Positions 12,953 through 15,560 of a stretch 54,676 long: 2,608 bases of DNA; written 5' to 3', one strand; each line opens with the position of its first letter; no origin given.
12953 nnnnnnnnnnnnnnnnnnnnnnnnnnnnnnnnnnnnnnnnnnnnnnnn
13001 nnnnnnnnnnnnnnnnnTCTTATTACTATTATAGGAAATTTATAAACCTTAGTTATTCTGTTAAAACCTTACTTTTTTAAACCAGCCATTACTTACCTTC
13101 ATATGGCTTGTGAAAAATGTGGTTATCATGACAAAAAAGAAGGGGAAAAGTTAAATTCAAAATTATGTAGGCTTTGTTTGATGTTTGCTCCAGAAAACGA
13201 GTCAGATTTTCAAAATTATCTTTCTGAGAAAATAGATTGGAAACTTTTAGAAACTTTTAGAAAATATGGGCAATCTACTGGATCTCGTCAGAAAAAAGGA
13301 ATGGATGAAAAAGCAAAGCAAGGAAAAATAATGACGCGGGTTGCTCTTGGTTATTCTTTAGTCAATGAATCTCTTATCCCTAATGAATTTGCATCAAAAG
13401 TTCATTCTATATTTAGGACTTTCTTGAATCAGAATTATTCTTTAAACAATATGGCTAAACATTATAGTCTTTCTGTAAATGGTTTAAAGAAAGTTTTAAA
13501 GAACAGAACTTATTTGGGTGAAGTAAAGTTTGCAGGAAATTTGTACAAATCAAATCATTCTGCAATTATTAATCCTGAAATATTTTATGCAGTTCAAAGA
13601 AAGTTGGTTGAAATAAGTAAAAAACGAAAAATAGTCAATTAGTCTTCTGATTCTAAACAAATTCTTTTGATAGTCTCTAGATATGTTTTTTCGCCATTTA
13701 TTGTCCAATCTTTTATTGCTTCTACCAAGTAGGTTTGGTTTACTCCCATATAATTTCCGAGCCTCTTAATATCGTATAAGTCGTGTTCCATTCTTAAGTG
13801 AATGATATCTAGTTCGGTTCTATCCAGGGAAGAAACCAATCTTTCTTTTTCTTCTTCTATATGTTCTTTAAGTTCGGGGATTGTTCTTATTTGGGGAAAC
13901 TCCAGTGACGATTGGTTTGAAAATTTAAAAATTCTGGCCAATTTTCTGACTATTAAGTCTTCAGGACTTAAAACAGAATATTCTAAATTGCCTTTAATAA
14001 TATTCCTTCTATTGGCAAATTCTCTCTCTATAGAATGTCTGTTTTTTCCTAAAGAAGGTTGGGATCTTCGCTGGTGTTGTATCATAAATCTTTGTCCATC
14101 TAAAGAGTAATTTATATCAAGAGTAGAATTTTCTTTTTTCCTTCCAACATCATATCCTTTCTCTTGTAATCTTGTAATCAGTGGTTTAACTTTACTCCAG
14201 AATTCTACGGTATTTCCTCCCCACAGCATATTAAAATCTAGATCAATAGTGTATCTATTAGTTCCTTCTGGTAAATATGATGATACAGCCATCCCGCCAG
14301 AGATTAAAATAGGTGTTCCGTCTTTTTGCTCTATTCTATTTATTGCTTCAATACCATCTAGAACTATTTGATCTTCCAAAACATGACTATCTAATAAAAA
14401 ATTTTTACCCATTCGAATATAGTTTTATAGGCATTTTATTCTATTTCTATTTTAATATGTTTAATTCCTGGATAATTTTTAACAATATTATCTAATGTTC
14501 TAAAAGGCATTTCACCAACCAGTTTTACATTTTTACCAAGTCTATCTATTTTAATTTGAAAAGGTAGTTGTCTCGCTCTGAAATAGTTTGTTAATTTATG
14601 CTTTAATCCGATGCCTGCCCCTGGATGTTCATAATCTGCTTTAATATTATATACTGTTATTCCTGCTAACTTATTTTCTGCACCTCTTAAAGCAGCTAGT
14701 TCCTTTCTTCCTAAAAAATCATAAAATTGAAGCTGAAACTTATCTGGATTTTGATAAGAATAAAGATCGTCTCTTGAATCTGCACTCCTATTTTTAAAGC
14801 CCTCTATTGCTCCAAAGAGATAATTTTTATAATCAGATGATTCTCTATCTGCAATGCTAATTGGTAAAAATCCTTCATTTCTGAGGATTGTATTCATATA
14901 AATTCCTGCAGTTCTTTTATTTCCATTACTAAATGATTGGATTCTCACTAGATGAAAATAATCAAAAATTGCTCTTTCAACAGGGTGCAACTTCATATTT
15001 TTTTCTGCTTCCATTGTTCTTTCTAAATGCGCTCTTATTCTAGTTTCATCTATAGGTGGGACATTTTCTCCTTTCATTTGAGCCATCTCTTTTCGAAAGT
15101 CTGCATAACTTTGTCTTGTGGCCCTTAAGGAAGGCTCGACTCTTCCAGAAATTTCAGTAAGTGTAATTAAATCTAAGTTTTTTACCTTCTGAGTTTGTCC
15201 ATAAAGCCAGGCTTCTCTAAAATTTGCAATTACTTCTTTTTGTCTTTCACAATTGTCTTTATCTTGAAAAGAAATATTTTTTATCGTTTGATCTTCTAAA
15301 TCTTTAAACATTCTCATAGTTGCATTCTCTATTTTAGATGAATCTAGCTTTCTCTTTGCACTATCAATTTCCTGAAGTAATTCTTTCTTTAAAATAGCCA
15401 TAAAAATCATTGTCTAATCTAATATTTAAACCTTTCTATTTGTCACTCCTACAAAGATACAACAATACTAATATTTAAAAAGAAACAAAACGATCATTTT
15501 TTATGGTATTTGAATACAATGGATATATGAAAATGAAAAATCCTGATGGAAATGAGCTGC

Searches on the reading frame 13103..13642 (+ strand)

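Call 49: search_protein_families(library=pfam, proteins=[window:13103-13642:+], max_evalue=0.1)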
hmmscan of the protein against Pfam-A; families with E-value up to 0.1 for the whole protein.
window:13103-13642:+ (179 aa): 1 family
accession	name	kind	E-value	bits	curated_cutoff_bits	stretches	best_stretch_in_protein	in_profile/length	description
PF07508.19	Recombinase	-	9.2e-06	26.3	21.1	1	103-168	23-99/102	Recombinase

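Call 61: search_protein_families(library=ncbifam, proteins=[window:13103-13642:+], max_evalue=0.01)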
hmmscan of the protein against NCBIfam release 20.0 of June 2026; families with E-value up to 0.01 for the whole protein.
window:13103-13642:+ (179 aa): 2 families
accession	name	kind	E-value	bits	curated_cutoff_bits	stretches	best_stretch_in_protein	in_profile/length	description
NF047344.1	SCCmet_CcrA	equivalog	1.3e-05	24.5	700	1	60-174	132-254/442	cassette chromosome recombinase CcrA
NF047347.1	SCCmet_CcrC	equivalog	9.5e-05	21.1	900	1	61-144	140-241/558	cassette chromosome recombinase CcrC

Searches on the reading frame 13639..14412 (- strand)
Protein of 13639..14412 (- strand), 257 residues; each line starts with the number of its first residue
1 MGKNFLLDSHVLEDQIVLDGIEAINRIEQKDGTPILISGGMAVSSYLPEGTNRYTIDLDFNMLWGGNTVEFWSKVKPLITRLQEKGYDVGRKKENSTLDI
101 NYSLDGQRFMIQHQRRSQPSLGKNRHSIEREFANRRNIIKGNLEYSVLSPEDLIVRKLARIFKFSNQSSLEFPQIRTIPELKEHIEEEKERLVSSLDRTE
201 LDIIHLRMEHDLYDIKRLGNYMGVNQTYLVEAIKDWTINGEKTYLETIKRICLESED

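Call 83: search_protein_families(library=pfam, proteins=[window:13639-14412:-], max_evalue=0.001)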
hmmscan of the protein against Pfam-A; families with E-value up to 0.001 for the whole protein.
window:13639-14412:- (257 aa): 2 families
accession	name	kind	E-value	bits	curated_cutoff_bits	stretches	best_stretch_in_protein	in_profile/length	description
PF08843.17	AbiEii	-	1.3e-05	25.7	22.5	1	33-235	13-184/238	Nucleotidyl transferase AbiEii toxin, Type IV TA system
PF19502.5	DUF6036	-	0.00066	20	23.6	0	33-162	20-108/164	Nucleotidyltransferase of unknown function (DUF6036)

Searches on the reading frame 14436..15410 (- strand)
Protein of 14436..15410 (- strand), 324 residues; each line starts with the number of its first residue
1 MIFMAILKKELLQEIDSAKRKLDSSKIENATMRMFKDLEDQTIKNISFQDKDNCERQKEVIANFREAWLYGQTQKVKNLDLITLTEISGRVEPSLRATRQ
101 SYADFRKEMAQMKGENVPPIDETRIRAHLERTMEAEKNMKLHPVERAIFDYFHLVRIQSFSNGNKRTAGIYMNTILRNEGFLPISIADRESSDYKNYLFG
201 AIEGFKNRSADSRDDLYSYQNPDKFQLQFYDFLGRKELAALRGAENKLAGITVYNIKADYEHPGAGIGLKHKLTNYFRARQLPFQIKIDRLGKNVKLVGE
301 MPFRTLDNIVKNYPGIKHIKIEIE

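Call 83: search_protein_families(library=pfam, proteins=[window:14436-15410:-], max_evalue=0.001)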
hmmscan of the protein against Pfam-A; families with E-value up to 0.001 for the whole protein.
window:14436-15410:- (324 aa): 1 family
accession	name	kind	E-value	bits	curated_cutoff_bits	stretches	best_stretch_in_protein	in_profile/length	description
PF02661.23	Fic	-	2.6e-07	31.8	24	1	102-176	19-93/93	Fic/DOC family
